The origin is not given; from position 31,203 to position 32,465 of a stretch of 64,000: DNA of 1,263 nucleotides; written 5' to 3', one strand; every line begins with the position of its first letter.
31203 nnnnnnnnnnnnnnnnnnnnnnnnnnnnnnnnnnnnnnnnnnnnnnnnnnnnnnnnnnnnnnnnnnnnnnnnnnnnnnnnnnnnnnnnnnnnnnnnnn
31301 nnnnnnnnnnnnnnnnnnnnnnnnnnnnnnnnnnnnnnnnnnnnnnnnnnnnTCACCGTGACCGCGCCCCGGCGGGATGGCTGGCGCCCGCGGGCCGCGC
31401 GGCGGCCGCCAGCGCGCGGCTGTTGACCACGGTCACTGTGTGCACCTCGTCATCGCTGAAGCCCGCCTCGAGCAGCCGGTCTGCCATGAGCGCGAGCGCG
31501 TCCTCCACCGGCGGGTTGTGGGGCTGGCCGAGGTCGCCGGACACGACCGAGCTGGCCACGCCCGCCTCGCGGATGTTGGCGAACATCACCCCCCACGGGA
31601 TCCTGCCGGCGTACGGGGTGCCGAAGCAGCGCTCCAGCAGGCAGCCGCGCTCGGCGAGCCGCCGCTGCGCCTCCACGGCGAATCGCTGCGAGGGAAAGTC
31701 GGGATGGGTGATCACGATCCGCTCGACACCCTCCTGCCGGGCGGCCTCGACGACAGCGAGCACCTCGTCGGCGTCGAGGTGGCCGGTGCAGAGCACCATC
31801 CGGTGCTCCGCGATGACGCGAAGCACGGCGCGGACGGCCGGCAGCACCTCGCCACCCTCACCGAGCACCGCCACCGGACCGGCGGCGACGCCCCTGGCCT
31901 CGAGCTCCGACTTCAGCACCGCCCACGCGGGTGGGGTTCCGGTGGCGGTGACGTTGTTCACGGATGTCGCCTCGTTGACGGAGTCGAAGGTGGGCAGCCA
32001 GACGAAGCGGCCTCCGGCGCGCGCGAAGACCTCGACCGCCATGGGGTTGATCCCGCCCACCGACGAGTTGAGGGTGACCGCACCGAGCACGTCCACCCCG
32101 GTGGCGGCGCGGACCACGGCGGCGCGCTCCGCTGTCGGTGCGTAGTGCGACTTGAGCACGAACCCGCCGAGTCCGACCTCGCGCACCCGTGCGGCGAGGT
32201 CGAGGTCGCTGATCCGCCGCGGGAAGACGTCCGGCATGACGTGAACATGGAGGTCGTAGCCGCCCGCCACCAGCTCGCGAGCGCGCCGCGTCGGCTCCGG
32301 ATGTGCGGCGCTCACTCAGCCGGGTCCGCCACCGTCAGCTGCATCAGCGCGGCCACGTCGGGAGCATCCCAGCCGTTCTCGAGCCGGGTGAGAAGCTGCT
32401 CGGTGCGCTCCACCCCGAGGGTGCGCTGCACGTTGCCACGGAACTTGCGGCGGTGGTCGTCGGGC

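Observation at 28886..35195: Coupled operon of a ligand-less DRE-TIM protein, an IPMDH-family dehydrogenase, an amidohydrolase-fold protein and a PrpD-family protein, with a second divergent PrpD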

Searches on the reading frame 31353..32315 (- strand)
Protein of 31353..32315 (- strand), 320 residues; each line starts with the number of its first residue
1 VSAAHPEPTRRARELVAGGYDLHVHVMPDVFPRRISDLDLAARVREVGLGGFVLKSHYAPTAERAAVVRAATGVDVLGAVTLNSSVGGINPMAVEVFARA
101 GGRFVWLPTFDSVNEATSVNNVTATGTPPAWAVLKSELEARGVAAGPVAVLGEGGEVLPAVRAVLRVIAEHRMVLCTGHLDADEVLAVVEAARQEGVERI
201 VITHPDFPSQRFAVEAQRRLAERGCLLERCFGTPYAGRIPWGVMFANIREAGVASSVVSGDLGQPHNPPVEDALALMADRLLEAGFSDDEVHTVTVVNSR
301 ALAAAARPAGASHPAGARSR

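Call 6: search_protein_families(library=pfam, proteins=[window:31353-32315:-], max_evalue=0.01)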
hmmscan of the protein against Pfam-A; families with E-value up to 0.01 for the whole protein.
window:31353-32315:- (320 aa): 1 family
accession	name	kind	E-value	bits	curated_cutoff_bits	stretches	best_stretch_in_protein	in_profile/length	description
PF19799.5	DUF6282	-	9.7e-65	218.4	26.8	1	18-228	1-196/196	Family of unknown function (DUF6282)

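Call 7: search_protein_families(library=ncbifam, proteins=[window:31353-32315:-], max_evalue=0.01)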
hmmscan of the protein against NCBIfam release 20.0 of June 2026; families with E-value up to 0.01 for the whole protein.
window:31353-32315:- (320 aa): 0 families

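Call 12: search_solved_structures(query=window:31353-32315:-, max_evalue=1, show_alignments=1)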
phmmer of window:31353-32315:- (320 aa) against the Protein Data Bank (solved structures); distinct sequences matched with E-value up to 1: 3.
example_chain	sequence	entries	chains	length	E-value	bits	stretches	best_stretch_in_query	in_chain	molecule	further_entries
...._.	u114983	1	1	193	0.011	18.3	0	174-208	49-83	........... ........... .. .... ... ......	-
7p12_A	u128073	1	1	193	0.052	16.1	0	174-208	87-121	DeNovoTIM13-SB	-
6yqx_A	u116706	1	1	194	0.2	14.2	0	174-208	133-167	de novo designed TIM barrel DeNovoTIM13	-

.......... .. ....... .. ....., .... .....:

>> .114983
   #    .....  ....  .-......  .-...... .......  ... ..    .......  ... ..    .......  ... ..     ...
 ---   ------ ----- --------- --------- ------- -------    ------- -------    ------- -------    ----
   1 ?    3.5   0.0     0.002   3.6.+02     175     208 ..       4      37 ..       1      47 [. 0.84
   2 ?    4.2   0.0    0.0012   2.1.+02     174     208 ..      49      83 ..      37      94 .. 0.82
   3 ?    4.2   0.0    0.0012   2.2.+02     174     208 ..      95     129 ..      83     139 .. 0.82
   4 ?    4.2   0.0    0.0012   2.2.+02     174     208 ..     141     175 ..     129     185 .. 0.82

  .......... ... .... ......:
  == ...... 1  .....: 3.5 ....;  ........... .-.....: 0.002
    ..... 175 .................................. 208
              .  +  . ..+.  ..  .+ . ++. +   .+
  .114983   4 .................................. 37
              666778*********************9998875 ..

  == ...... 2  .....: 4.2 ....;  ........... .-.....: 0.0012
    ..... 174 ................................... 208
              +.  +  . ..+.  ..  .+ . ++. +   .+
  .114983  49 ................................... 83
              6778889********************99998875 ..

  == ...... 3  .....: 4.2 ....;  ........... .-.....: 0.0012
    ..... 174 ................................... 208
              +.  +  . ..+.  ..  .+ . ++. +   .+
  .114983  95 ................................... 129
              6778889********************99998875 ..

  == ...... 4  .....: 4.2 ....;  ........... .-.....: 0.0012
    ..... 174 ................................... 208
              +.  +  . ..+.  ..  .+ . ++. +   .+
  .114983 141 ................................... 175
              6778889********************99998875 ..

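Call 19: find_homologous_proteins(query=window:31353-32315:-, max_evalue=0.00001)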
Query window:31353-32315:- (320 aa): 4590 proteins with E <= 0.00001 among 8000 candidates; the best 120 are listed.
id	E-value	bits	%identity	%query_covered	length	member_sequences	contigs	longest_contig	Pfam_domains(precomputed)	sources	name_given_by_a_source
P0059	9.0e-189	644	93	100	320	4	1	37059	PF19799.6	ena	-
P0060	2.4e-166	571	83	100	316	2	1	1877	PF19799.6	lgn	-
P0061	2.3e-152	525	80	93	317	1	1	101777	PF19799.6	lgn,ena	-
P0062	2.2e-139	482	70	99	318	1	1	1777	PF19799.6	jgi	-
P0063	1.3e-136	473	70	95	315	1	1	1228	PF19799.6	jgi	-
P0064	2.7e-136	472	69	95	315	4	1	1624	PF19799.6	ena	-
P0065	3.2e-136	472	69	95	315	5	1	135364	PF19799.6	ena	-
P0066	2.7e-135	469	69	95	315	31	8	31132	PF19799.6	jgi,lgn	jgi:hypothetical protein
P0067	3.2e-135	468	69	94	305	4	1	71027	PF19799.6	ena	-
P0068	4.4e-135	468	68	96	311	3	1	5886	PF19799.6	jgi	-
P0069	4.9e-135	468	69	95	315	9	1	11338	PF19799.6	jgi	jgi:Family of unknown function (DUF6282)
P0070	1.0e-128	447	66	93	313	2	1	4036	PF19799.6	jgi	jgi:hypothetical protein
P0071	1.1e-127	444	64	94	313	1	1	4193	PF19799.6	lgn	-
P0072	1.6e-127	443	64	96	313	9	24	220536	PF19799.6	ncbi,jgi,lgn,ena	jgi:hypothetical protein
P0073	6.4e-127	441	65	95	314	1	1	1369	PF19799.6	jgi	jgi:hypothetical protein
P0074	1.9e-125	436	66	94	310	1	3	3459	PF19799.6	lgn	-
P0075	3.2e-125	436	64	94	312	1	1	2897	PF19799.6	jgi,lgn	jgi:hypothetical protein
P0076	5.5e-125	435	65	94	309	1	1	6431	PF19799.6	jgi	jgi:uncharacterized protein DUF6282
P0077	4.7e-124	432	66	93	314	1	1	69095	PF19799.6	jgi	jgi:Family of unknown function (DUF6282)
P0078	1.1e-123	431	62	96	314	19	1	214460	PF19799.6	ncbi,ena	-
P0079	2.9e-122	426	63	94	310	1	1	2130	PF19799.6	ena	-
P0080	3.6e-122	426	62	93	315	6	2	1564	PF19799.6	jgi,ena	jgi:hypothetical protein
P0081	3.9e-122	425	63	97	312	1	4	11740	PF19799.6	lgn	-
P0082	1.3e-121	424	67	93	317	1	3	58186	PF19799.6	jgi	jgi:hypothetical protein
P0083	3.6e-121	422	63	94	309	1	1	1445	PF19799.6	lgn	-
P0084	4.2e-120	419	67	89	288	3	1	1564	PF19799.6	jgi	jgi:hypothetical protein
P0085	1.7e-118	414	61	95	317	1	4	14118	PF19799.6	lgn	-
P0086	1.9e-118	413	62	93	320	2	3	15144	PF19799.6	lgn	-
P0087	4.5e-118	412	64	93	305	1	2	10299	PF19799.6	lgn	-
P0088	9.0e-117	408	62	95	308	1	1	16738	PF19799.6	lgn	-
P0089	9.3e-117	408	63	93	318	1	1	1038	PF19799.6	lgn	-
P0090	1.3e-116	407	63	95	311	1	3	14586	PF19799.6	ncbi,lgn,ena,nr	ncbi:MAG: DUF6282 family protein [Actinomycetota bacterium]|nr:DUF6282 family protein [Actinomycetot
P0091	2.1e-115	403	62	94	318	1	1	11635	PF19799.6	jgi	jgi:hypothetical protein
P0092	5.9e-115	402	62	93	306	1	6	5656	PF19799.6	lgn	-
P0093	6.4e-115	402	62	95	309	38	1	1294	PF19799.6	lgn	-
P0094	1.1e-113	398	64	88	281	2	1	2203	PF19799.6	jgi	jgi:hypothetical protein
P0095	1.3e-113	397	62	94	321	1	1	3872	PF19799.6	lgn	-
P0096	1.4e-113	397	62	95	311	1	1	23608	PF19799.6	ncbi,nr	ncbi:MAG: cytosolic protein [Streptosporangiales bacterium]|nr:cytosolic protein [Streptosporangiale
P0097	1.8e-113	397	62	93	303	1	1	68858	PF19799.6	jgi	jgi:hypothetical protein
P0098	3.0e-113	396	63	95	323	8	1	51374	PF19799.6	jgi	jgi:Family of unknown function (DUF6282)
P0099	3.2e-113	396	61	96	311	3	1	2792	PF19799.6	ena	-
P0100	3.9e-113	396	63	95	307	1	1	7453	PF19799.6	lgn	-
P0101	4.9e-113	396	60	96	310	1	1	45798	PF19799.6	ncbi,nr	ncbi:MAG: cytosolic protein [Streptosporangiales bacterium]|nr:cytosolic protein [Streptosporangiale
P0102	6.2e-113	395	61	94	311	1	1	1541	PF19799.6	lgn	-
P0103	6.7e-113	395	61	93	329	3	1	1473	PF19799.6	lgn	-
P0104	7.6e-113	395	62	93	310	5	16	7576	PF19799.6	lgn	-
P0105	8.6e-113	395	60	96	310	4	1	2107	PF19799.6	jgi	jgi:hypothetical protein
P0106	9.7e-113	395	60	95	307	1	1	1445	PF19799.6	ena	-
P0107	1.1e-112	394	61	93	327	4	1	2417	PF19799.6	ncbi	ncbi:MAG: DUF6282 family protein [Streptosporangiaceae bacterium]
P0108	1.3e-112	394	62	94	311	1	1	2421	PF19799.6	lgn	-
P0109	1.8e-112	394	62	92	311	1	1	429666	PF19799.6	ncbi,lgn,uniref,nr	ncbi:hypothetical protein K6U06_07610 [Acidiferrimicrobium sp. IK]|uniref:DUF6282 family protein n=1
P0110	3.3e-112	393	62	94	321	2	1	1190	PF19799.6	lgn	-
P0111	3.7e-112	393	61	94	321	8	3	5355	PF19799.6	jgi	jgi:hypothetical protein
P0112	3.9e-112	393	62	94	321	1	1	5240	PF19799.6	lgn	-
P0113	4.0e-112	393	60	95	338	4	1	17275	PF19799.6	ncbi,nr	ncbi:MAG TPA: DUF6282 family protein [Streptosporangiaceae bacterium]|nr:DUF6282 family protein [Str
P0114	4.1e-112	393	62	93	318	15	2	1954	PF19799.6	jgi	jgi:hypothetical protein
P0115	5.6e-112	392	64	87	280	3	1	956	PF19799.6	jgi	jgi:hypothetical protein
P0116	7.8e-112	392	60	94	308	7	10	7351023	PF19799.6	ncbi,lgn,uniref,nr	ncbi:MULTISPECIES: DUF6282 family protein [Streptomyces]|uniref:Cytosolic protein n=2 Tax=Streptomyc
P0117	8.0e-112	392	62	94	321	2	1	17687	PF19799.6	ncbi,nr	ncbi:cytosolic protein [Streptomyces nanshensis]|nr:cytosolic protein [Streptomyces nanshensis]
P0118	8.1e-112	392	60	98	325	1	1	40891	PF19799.6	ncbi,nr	ncbi:MAG: cytosolic protein [Propionibacteriales bacterium]|nr:cytosolic protein [Propionibacteriale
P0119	9.8e-112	391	63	93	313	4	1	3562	PF19799.6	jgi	jgi:hypothetical protein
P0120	1.1e-111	391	59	94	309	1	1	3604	PF19799.6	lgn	-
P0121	1.2e-111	391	60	95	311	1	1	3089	PF19799.6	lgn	-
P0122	1.2e-111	391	61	94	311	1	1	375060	PF19799.6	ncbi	ncbi:DUF6282 family protein [Micromonosporaceae bacterium B7E4]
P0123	1.6e-111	391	62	94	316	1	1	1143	PF19799.6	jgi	jgi:Family of unknown function (DUF6282)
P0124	1.9e-111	390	61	94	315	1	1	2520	PF19799.6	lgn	-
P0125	2.1e-111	390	60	94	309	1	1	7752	PF19799.6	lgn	-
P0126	2.3e-111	390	62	92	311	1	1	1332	PF19799.6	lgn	-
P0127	3.6e-111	389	60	94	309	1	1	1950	PF19799.6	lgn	-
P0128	4.3e-111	389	61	92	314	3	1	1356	PF19799.6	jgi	-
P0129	4.4e-111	389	62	94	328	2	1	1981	PF19799.6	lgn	-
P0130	4.8e-111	389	61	95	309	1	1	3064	PF19799.6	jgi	jgi:sugar phosphate isomerase/epimerase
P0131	4.8e-111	389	61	95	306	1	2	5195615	PF19799.6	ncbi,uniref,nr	ncbi:DUF6282 family protein [Amycolatopsis endophytica]|uniref:Cytosolic protein n=1 Tax=Amycolatops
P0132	5.4e-111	389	61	95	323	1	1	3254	PF19799.6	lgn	-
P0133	5.4e-111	389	62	95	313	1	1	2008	PF19799.6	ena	-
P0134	5.8e-111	389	60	98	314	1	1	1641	PF19799.6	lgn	-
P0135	5.9e-111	389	59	94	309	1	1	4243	PF19799.6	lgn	-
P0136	6.0e-111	389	62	95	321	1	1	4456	PF19799.6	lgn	-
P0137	7.0e-111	388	61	94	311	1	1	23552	PF19799.6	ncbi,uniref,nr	ncbi:cytosolic protein [Acidimicrobiaceae bacterium USS-CC1]|uniref:Cytosolic protein n=1 Tax=Acidif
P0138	7.6e-111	388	61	94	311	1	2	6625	PF19799.6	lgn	-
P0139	1.0e-110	388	61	94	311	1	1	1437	PF19799.6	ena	-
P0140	1.1e-110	388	61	94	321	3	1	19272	PF19799.6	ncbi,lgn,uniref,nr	ncbi:DUF6282 family protein [Streptomyces albidus (ex Kaewkla and Franco 2022)]|uniref:DUF6282 famil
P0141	1.4e-110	387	61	94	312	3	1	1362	PF19799.6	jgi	jgi:hypothetical protein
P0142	1.6e-110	387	60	94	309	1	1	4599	PF19799.6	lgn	-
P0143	1.6e-110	387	59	94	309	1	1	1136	PF19799.6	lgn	-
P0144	1.7e-110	387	62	94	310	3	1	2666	PF19799.6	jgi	-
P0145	1.8e-110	387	62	93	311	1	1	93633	PF19799.6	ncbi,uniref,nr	ncbi:DUF6282 family protein [Phytohabitans sp. ZYX-F-186]|uniref:DUF6282 family protein n=1 Tax=Phyt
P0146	1.8e-110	387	60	94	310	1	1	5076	PF19799.6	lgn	-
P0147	1.8e-110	387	60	97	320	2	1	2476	PF19799.6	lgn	-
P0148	1.9e-110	387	61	94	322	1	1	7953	PF19799.6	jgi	jgi:hypothetical protein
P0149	2.3e-110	387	59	96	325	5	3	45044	PF19799.6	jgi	jgi:hypothetical protein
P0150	2.4e-110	387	61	94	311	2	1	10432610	PF19799.6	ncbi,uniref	ncbi:DUF6282 family protein [Plantactinospora sp. CA-294935]|uniref:DUF6282 family protein n=1 Tax=P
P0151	2.5e-110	387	60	98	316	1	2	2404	PF19799.6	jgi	jgi:hypothetical protein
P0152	2.7e-110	387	61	94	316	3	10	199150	PF19799.6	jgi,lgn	jgi:hypothetical protein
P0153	2.7e-110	387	60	94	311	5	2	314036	PF19799.6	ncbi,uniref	ncbi:DUF6282 family protein [Micromonospora sp. NPDC049044]|uniref:DUF6282 family protein n=1 Tax=un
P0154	2.7e-110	387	60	94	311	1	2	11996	PF19799.6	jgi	jgi:hypothetical protein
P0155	2.9e-110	386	61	94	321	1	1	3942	PF19799.6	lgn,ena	-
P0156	3.4e-110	386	61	94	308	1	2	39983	PF19799.6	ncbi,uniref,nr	ncbi:DUF6282 family protein [Winogradskya consettensis]|uniref:Cytosolic protein n=1 Tax=Winogradsky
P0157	3.8e-110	386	60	94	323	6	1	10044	PF19799.6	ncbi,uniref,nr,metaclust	ncbi:DUF6282 family protein [Streptomyces nanshensis]|uniref:Cytosolic protein n=1 Tax=Streptomyces 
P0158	4.1e-110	386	62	93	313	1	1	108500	PF19799.6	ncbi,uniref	ncbi:MAG: DUF6282 family protein [Nocardioides sp.]|uniref:DUF6282 family protein n=1 Tax=Nocardioid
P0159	4.2e-110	386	61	94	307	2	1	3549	PF19799.6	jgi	jgi:hypothetical protein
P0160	4.3e-110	386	59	96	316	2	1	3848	PF19799.6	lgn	-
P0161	4.4e-110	386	58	98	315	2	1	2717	PF19799.6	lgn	-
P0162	4.5e-110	386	60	95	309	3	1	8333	PF19799.6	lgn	-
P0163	4.5e-110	386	62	95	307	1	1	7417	PF19799.6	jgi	jgi:Family of unknown function (DUF6282)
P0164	4.9e-110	386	61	94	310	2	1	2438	PF19799.6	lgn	-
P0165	5.0e-110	386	60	94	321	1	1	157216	PF19799.6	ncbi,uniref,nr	ncbi:DUF6282 family protein [Streptomyces sp. WMMB 322]|uniref:DUF6282 family protein n=1 Tax=Strept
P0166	5.3e-110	386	62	94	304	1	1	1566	PF19799.6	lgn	-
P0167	5.3e-110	386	62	94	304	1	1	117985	PF19799.6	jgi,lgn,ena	-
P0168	5.4e-110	386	61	94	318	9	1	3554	PF19799.6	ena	-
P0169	5.4e-110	386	61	95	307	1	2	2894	PF19799.6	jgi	jgi:hypothetical protein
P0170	6.2e-110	385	61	95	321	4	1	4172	PF19799.6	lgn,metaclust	metaclust:status=active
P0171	6.6e-110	385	60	94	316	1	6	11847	PF19799.6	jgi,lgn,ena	jgi:hypothetical protein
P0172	6.7e-110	385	60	93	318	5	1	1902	PF19799.6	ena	-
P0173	6.9e-110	385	60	96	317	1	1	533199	PF19799.6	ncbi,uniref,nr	ncbi:DUF6282 family protein [Qaidamihabitans albus]|uniref:DUF6282 family protein n=1 Tax=Qaidamihab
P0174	7.3e-110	385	62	94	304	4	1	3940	PF19799.6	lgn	-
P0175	7.9e-110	385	60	97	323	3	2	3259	PF19799.6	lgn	-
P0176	8.3e-110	385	61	94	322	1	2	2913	PF19799.6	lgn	-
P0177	8.8e-110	385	62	94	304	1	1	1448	PF19799.6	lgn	-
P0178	9.0e-110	385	60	94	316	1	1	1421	PF19799.6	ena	-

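Call 20: find_related_loci(query=window:31353-32315:-, collection=genome_contigs, flank=10000)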
Query window:31353-32315:- (320 aa) in genome_contigs; peptide patterns used: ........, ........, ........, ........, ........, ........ (x = any residue, [..] = any of these).
256 stretches matched a pattern; 8 encode a relative of the query (tblastn E <= 1e-3); 8 distinct loci.
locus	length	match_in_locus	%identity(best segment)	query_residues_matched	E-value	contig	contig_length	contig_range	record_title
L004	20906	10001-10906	61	5-305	6e-115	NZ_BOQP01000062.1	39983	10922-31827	Winogradskya consettensis strain NBRC 14913 sequence062, whole genome shotgun sequence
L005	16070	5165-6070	60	5-305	4e-114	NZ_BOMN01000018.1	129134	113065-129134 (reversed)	Winogradskya humida strain NBRC 14915 sequence018, whole genome shotgun sequence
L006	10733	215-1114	58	5-303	2e-110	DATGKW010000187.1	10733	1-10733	MAG TPA_asm: Ktedonobacteraceae bacterium isolate SMAG_U9870 k141_429281, whole genome shotgun sequence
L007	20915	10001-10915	56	1-303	4e-102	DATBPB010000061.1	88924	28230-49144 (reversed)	MAG TPA_asm: Solirubrobacteraceae bacterium isolate SMAG_U4066 k141_1802082, whole genome shotgun sequence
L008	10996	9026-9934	50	5-306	8e-95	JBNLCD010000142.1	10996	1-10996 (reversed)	MAG: Anaerolineae bacterium isolate C2.bin.11.strict NODE_142_length_10996_cov_2.289037, whole genome shotgun sequence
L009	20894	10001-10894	52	6-302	5e-92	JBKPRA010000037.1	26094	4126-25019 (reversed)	MAG: Actinomycetota bacterium isolate GS_EKS_MAG_00061 GS_EKS_000003747025, whole genome shotgun sequence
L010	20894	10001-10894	51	6-302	2e-90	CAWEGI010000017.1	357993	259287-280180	MAG: uncultured Actinomycetes bacterium isolate MFD09126.bin.2.1 genome assembly, contig: contig_9538, whole genome shot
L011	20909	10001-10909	56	5-306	1e-94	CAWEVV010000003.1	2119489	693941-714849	MAG: uncultured Actinomycetota bacterium isolate MFD09603.bin.2.184 genome assembly, contig: contig_12979, whole genome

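Call 24: find_encoding_contigs(protein=P0116, flank=7000, max_places=2)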
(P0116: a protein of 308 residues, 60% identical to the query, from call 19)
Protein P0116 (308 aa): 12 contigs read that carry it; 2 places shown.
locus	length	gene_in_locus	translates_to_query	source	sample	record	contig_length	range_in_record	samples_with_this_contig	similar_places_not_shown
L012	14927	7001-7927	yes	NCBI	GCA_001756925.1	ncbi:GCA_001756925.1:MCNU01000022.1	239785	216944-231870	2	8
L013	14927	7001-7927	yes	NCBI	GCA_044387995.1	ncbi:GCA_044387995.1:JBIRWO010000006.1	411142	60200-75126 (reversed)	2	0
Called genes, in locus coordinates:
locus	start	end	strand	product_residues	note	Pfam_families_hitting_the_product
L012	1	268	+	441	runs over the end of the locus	PF02983:Pro_Al_protease, PF00089:Trypsin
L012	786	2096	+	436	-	PF04107:GCS2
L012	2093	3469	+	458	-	PF12867:DinB_2, PF03781:FGE-sulfatase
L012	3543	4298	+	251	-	PF13230:GATase_4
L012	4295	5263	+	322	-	PF10017:Methyltransf_33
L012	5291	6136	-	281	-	PF03446:NAD_binding_2 (weak), PF09130:DUF1932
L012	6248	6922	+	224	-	PF00392:GntR, PF07729:FCD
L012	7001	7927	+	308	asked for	PF19799:DUF6282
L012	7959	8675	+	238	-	PF02585:PIG-L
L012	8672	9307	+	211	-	PF03737:RraA-like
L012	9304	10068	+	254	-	PF00005:ABC_tran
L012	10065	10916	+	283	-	PF00528:BPD_transp_1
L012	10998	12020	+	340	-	PF13379:NMT1_2, PF09084:NMT1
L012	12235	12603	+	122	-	PF11338:DUF3140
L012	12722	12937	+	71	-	PF07311:Dodecin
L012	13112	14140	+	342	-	PF00022:Actin (weak), PF06723:MreB_Mbl, PF14450:FtsA (faint)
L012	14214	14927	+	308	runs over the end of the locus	-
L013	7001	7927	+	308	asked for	PF19799:DUF6282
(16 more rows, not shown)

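Call 25: find_encoding_contigs(protein=P0072, flank=7000, max_places=2)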
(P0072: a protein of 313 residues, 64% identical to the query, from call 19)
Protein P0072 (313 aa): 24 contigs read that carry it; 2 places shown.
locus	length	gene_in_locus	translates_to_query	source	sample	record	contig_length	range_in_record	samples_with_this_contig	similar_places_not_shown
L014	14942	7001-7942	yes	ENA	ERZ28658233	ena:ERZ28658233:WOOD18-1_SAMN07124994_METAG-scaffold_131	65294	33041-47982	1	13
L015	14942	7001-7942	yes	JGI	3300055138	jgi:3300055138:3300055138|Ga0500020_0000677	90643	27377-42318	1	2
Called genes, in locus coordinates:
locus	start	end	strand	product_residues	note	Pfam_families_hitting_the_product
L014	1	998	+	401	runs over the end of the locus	PF02515:CoA_transf_3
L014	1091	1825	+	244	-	PF00392:GntR, PF13412:HTH_24 (faint), PF07729:FCD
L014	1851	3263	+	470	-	PF03972:MmgE_PrpD_N, PF19305:MmgE_PrpD_C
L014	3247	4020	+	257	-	PF03737:RraA-like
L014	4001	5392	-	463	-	PF03972:MmgE_PrpD_N, PF19305:MmgE_PrpD_C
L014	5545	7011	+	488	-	PF03972:MmgE_PrpD_N, PF19305:MmgE_PrpD_C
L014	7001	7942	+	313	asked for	PF19799:DUF6282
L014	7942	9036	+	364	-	PF00180:Iso_dh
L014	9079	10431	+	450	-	PF00682:HMGL-like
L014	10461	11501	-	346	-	PF00180:Iso_dh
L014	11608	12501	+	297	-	PF13714:PEP_mutase, PF00463:ICL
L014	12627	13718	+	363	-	PF00180:Iso_dh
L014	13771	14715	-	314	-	PF00389:2-Hacid_dh, PF02826:2-Hacid_dh_C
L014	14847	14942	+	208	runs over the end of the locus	PF02417:Chromate_transp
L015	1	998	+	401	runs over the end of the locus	PF02515:CoA_transf_3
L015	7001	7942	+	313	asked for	PF19799:DUF6282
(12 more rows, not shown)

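Call 49: predict_structure(alignment_id=A3)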
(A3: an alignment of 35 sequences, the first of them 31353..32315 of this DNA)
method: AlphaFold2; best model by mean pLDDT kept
length: 320 residues; sequences in the alignment: 35
mean_pLDDT: 89.7   pTM: 0.89
mean pLDDT of the five models: 89.7, 89.7, 89.4, 89.1, 88.8
residues with pLDDT >= 90: 230; 70-90: 62; 50-70: 14; < 50: 14
segments of 3 or more residues with pLDDT < 50: 309-320
pLDDT, mean of each block of 10 residues (from residue 1): 78 98 82 87 96 93 97 97 93 97 96 84 66 82 87 97 99 97 96 98 92 94 97 90 97 96 81 97 99 98 68 41
secondary structure, 60 per line:
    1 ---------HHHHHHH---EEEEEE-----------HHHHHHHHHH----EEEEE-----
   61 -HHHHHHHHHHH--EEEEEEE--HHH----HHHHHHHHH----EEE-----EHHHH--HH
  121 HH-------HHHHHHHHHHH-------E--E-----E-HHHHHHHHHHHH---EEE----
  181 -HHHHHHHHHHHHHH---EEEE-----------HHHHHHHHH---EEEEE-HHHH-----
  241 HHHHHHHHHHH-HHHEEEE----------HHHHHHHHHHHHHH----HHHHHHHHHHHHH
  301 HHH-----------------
elements in order: H10-16 E20-25 H37-46 E51-55 H62-72 E75-81 H91-99 E104-106 H113-116 H119-122 H130-140 H159-170 E174-176 H182-195 E199-202 H214-222 E226-230 H232-235 H241-251 E256-259 H270-283 H288-303
